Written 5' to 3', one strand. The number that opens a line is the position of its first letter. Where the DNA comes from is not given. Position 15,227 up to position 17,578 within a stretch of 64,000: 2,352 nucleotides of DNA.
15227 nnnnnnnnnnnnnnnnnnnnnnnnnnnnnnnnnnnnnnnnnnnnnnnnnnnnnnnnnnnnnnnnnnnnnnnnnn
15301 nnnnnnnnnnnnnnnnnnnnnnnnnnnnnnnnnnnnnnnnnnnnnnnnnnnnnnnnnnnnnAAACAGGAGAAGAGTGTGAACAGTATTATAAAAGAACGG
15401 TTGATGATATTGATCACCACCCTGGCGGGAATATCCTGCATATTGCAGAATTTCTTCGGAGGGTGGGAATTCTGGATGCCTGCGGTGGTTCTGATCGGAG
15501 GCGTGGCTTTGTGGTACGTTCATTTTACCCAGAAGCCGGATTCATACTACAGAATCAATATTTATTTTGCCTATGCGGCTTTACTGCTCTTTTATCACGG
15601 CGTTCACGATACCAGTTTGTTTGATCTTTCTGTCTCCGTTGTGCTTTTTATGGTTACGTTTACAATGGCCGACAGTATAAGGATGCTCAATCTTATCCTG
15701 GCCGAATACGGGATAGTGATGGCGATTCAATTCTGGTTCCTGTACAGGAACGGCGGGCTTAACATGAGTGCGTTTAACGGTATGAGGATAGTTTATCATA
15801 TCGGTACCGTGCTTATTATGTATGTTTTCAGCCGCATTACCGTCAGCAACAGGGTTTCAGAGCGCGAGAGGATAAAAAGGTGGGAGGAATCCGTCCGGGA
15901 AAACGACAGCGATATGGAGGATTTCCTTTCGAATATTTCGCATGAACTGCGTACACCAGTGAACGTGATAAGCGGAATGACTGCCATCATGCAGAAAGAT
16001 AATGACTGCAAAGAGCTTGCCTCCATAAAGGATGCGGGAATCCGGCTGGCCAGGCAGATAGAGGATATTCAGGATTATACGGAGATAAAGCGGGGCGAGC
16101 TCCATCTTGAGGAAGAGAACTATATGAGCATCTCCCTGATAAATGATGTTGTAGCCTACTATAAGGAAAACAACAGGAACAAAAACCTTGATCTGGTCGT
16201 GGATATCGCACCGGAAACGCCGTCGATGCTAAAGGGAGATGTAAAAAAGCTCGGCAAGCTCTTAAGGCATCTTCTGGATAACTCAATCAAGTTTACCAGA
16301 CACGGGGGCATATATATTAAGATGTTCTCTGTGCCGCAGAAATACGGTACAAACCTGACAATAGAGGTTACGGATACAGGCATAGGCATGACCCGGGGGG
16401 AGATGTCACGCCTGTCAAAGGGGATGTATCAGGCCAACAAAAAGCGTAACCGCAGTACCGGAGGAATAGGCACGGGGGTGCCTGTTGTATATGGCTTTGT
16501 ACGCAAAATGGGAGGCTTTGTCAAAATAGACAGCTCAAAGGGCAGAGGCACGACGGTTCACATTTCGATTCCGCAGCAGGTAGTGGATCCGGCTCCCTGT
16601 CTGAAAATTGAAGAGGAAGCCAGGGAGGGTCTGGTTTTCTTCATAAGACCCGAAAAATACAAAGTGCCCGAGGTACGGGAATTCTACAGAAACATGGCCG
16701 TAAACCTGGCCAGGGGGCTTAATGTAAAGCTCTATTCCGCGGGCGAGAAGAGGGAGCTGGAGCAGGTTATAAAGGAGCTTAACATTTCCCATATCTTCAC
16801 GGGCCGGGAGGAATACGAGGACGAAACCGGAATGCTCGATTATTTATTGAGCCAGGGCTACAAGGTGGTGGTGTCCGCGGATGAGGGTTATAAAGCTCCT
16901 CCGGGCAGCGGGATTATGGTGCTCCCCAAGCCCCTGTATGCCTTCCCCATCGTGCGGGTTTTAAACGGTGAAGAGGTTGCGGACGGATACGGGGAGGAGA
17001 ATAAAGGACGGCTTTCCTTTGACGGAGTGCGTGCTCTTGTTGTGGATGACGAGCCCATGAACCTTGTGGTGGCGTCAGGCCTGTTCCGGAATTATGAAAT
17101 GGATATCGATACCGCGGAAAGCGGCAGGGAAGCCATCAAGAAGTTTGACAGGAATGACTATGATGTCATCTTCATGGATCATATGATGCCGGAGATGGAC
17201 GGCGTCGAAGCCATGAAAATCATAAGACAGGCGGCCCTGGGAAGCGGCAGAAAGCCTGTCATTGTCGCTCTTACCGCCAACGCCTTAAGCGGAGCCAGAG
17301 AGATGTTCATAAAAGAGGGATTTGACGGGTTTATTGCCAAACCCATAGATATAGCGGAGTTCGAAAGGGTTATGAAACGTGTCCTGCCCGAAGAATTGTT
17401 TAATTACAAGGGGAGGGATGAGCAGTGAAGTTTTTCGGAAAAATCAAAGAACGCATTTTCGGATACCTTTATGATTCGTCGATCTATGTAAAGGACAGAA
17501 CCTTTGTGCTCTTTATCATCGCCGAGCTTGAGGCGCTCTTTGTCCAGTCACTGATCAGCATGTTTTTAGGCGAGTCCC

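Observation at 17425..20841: Hybrid kinase with a DegV (FakB-like) fatty-acid-binding domain inserted between REC and Hpt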

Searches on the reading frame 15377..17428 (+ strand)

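Call 7: search_protein_families(library=pfam, proteins=[window:15377-17428:+], max_evalue=0.001)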
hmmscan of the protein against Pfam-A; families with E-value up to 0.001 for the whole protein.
window:15377-17428:+ (683 aa): 4 families
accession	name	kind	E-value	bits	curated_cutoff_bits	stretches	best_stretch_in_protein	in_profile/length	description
PF00072.30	Response_reg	-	2.1e-22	79.8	30.2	1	554-663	2-107/111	Response regulator receiver domain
PF02518.31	HATPase_c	-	5.2e-20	72.4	26.4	1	287-401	1-110/111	Histidine kinase-, DNA gyrase B-, and HSP90-like ATPase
PF00512.31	HisKA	-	6.9e-14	52.1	26.9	1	180-238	2-64/66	His Kinase A (phospho-acceptor) domain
PF09843.14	DUF2070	-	0.00067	18.5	30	1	63-199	87-224/561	Predicted membrane protein (DUF2070)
